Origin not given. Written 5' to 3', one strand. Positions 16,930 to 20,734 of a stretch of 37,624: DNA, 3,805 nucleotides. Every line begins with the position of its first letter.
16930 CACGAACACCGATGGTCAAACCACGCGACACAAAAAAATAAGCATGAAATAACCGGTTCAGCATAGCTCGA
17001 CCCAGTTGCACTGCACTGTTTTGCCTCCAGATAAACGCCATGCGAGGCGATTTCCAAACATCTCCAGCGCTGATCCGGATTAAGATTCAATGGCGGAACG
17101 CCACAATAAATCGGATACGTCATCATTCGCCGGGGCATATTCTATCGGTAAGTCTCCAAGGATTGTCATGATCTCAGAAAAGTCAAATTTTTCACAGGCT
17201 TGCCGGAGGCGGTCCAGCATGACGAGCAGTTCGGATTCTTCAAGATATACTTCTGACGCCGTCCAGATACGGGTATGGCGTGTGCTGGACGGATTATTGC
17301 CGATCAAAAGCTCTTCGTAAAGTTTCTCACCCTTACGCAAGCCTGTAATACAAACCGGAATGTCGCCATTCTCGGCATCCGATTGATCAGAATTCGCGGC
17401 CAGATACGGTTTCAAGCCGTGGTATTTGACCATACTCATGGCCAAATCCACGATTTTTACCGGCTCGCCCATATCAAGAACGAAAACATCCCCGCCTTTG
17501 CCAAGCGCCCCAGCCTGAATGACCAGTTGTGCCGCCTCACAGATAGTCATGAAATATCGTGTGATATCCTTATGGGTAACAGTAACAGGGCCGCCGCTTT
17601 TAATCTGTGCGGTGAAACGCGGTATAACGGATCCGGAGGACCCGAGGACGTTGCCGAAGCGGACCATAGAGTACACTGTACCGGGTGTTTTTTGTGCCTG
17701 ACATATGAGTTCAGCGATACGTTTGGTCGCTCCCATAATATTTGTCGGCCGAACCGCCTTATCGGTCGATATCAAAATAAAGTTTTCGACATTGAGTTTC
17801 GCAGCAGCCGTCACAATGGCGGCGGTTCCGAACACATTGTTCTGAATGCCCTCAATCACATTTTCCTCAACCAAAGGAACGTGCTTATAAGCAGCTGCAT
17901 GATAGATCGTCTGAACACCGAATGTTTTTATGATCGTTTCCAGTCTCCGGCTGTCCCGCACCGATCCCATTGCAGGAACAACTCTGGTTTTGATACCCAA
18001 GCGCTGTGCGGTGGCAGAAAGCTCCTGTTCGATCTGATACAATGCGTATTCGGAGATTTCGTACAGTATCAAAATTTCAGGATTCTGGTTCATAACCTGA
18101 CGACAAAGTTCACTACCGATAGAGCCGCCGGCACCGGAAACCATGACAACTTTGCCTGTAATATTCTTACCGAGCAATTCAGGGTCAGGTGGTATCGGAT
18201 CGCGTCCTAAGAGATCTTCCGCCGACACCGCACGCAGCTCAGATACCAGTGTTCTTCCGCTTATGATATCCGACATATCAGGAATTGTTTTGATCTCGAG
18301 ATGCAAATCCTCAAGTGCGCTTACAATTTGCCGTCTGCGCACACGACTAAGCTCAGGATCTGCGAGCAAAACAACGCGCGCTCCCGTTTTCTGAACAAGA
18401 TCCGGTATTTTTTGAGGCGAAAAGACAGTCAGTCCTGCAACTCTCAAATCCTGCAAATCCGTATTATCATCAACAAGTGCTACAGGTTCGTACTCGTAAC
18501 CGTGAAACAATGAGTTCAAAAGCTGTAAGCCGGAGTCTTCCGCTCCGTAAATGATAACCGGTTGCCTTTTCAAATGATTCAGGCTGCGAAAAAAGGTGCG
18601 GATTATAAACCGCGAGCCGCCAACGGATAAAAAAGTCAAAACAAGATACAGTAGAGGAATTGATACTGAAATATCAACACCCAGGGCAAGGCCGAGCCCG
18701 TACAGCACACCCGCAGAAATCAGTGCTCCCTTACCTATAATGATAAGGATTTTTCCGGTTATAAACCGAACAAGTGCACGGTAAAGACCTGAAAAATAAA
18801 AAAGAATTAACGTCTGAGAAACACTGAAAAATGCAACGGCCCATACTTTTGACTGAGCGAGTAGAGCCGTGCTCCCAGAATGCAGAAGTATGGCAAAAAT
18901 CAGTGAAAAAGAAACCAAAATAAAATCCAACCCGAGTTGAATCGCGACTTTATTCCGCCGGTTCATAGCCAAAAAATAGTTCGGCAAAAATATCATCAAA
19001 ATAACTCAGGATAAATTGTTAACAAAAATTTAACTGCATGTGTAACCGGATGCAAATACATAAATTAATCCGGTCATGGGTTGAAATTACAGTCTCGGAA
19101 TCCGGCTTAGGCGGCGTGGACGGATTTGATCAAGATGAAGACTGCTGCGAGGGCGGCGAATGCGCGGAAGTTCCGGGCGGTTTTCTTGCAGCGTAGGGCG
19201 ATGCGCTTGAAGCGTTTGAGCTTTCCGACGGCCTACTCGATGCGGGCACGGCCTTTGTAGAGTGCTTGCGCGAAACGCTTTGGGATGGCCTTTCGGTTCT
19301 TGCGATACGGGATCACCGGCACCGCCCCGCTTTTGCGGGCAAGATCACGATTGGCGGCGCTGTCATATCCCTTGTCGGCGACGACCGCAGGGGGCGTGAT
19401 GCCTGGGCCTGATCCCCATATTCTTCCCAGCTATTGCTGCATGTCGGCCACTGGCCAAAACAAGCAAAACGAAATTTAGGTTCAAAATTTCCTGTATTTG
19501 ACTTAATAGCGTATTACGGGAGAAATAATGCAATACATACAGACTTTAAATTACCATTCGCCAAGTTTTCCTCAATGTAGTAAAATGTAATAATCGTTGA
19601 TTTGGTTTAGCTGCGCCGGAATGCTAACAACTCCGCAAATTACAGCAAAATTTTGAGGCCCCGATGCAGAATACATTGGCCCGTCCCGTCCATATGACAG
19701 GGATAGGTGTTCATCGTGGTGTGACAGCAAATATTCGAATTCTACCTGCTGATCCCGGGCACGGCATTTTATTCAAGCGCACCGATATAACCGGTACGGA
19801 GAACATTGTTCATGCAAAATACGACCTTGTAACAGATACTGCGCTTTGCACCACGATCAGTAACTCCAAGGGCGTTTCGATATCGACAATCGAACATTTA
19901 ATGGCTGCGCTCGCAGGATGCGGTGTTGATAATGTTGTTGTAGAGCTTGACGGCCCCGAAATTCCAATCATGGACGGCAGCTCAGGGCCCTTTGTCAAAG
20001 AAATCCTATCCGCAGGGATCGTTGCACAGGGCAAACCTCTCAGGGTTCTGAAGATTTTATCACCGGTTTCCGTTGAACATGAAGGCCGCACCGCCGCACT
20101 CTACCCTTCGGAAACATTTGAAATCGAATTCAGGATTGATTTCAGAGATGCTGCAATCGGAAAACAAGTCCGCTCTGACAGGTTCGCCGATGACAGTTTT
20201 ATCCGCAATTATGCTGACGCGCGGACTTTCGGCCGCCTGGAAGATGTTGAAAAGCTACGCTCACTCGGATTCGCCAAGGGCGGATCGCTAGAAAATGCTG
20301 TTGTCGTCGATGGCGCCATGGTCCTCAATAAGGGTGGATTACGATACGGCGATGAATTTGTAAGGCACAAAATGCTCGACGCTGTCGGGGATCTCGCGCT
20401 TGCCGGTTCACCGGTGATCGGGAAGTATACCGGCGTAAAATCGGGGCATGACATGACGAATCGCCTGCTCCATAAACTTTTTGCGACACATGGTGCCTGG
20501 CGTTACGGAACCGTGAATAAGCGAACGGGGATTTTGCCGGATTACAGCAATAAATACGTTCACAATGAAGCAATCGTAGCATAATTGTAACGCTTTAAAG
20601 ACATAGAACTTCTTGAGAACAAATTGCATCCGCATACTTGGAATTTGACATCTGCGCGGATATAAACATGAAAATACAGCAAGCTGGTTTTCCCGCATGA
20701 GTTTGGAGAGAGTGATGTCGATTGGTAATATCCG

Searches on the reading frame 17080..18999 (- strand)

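Call 65: search_protein_families(library=pfam, proteins=[window:17080-18999:-], max_evalue=0.00001)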
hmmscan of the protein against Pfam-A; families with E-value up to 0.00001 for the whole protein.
window:17080-18999:- (639 aa): 5 families
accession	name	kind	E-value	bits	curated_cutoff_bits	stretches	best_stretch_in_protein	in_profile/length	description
PF02719.21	Polysacc_synt_2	-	3.5e-117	391.2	20.2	1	285-581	1-291/293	Polysaccharide biosynthesis protein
PF01370.27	Epimerase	-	1.6e-19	70.7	20.9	1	285-498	1-226/240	NAD dependent epimerase/dehydratase family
PF16363.11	GDP_Man_Dehyd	-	7.1e-13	49.1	27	1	286-414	1-131/332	GDP-mannose 4,6 dehydratase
PF04321.23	RmlD_sub_bind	-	1.3e-09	38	27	1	285-414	3-103/287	RmlD substrate binding domain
PF01073.25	3Beta_HSD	-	2.7e-07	30.4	22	1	287-419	2-123/280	3-beta hydroxysteroid dehydrogenase/isomerase family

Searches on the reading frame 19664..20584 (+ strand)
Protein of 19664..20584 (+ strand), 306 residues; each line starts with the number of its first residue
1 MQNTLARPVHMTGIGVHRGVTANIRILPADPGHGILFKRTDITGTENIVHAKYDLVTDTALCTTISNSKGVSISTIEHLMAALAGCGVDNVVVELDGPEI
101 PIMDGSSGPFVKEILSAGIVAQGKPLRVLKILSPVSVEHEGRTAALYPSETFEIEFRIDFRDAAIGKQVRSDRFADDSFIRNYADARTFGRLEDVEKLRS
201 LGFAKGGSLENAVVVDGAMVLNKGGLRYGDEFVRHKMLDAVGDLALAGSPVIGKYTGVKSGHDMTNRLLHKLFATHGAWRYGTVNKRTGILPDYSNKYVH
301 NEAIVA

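Call 65: search_protein_families(library=pfam, proteins=[window:19664-20584:+], max_evalue=0.00001)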
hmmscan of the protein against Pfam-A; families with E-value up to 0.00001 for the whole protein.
window:19664-20584:+ (306 aa): 1 family
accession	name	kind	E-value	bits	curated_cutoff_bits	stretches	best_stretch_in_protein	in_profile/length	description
PF03331.19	LpxC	-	5.3e-101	338.1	27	1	2-273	1-267/268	UDP-3-O-acyl N-acetylglycosamine deacetylase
